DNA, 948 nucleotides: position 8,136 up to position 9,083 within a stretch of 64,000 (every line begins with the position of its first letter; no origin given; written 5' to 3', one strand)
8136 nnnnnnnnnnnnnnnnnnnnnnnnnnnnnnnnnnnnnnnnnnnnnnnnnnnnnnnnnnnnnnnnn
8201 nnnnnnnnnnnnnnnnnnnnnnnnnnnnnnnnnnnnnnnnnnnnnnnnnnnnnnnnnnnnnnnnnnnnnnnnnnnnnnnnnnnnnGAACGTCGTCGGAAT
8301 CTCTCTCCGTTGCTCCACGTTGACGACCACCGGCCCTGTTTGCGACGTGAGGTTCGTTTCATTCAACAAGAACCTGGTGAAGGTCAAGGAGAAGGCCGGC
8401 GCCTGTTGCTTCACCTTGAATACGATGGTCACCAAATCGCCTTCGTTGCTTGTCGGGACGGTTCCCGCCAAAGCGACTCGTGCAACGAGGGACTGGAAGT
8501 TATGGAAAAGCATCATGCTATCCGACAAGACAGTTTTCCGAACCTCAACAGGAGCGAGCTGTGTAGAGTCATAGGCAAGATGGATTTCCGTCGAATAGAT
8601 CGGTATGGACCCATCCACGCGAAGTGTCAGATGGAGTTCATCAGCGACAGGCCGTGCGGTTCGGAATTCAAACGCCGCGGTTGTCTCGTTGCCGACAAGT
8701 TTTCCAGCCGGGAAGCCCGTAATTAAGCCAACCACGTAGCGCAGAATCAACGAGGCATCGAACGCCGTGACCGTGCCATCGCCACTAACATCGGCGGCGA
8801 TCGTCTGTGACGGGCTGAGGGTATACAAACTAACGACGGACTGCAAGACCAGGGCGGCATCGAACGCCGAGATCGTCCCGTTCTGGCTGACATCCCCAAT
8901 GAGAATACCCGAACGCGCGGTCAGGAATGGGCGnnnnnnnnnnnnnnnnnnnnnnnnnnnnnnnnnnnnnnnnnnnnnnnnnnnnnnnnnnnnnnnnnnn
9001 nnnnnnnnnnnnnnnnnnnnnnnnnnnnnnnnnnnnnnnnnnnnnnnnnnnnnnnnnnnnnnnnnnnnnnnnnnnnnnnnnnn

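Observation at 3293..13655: Cohesin-like and dockerin-like modules in tandem giant T9SS cargo proteins: a possible cellulosome-style surface assembly anchored by type IX secretion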

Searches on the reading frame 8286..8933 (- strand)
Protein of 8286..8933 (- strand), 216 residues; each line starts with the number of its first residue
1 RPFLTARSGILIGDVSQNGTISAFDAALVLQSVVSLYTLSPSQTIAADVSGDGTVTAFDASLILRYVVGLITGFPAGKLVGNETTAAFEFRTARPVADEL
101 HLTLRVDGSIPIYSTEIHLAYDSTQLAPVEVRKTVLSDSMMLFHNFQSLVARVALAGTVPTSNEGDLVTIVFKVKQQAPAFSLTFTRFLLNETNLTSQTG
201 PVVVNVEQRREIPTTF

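Call 66: predict_structure(alignment_id=A6)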
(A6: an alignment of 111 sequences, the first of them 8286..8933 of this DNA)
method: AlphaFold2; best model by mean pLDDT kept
length: 216 residues; sequences in the alignment: 111
mean_pLDDT: 91.8   pTM: 0.89
mean pLDDT of the five models: 91.8, 91.7, 91.6, 91.5, 91.3
residues with pLDDT >= 90: 173; 70-90: 25; 50-70: 16; < 50: 2
segments of 3 or more residues with pLDDT < 50: none
pLDDT, mean of each block of 10 residues (from residue 1): 78 97 98 98 97 97 98 84 79 88 93 97 97 98 97 98 97 92 96 94 80 52
secondary structure, 60 per line:
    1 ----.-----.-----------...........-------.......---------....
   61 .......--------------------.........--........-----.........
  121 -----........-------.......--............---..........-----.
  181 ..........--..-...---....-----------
elements in order: H23-33 H41-47 H57-67 E88-96 E99-106 E112-120 E126-133 E141-147 E150-161 E165-174 E180-190 E202-205

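Call 76: search_protein_representatives(protein=window:8286-8933:-)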
Query: 216 residues. Proteins with E-value up to 0.001 (for the whole library): 9961; up to 1e-10: 1153; up to 1e-30: 25. The best 150 are listed.
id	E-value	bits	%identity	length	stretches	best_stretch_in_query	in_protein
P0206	8.1e-102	355.3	42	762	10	11-79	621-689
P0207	1.5e-52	194.6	53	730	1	2-200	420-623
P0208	5.1e-42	160.3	46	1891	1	1-216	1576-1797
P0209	1.6e-41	158.6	44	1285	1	2-216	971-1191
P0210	1.4e-40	155.6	45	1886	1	3-216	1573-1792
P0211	4.4e-40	153.9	43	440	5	9-76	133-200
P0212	6.7e-40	153.4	41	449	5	10-72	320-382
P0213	8.3e-39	149.8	48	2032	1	1-214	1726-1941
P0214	8.4e-38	146.5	39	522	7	8-66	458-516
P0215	9.4e-37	143.1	35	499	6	11-76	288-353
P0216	3.2e-36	141.4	48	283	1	39-216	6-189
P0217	1.6e-35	139.0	38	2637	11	10-67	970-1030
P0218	1.6e-35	139.0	45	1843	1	1-209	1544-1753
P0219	1.5e-34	135.9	39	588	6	11-76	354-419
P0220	2.1e-34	135.4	43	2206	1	11-216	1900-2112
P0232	2.6e-30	122.1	39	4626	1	11-216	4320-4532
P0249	5.2e-27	111.3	38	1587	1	1-213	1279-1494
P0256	4.2e-26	108.3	38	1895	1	1-213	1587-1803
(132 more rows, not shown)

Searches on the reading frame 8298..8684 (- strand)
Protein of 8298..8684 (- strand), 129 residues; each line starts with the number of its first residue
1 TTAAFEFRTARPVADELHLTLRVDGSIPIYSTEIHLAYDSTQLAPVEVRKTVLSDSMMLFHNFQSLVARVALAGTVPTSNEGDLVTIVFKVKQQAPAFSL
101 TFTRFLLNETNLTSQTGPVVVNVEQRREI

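Call 79: search_protein_families(library=pfam, proteins=[window:8298-8684:-], max_evalue=0.1)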
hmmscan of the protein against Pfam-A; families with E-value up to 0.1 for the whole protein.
window:8298-8684:- (129 aa): 1 family
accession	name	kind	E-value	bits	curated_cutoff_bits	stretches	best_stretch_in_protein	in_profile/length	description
PF00963.24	Cohesin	-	5.9e-07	30.2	24.1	1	14-116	13-128/139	Cohesin domain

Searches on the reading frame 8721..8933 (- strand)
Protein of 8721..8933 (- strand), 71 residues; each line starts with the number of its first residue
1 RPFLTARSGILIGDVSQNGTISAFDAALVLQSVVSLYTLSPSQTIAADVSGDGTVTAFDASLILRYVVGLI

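Call 79: search_protein_families(library=pfam, proteins=[window:8721-8933:-], max_evalue=0.1)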
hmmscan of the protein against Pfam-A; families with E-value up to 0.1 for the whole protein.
window:8721-8933:- (71 aa): 2 families
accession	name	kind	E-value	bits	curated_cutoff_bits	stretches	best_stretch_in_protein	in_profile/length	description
PF00404.24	Dockerin_1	-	9.5e-12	45.4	22.9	1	13-67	2-56/57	Dockerin type I domain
PF23278.1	Piwi_N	-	0.078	13.6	27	0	50-64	29-43/75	Piwi, N-terminal domain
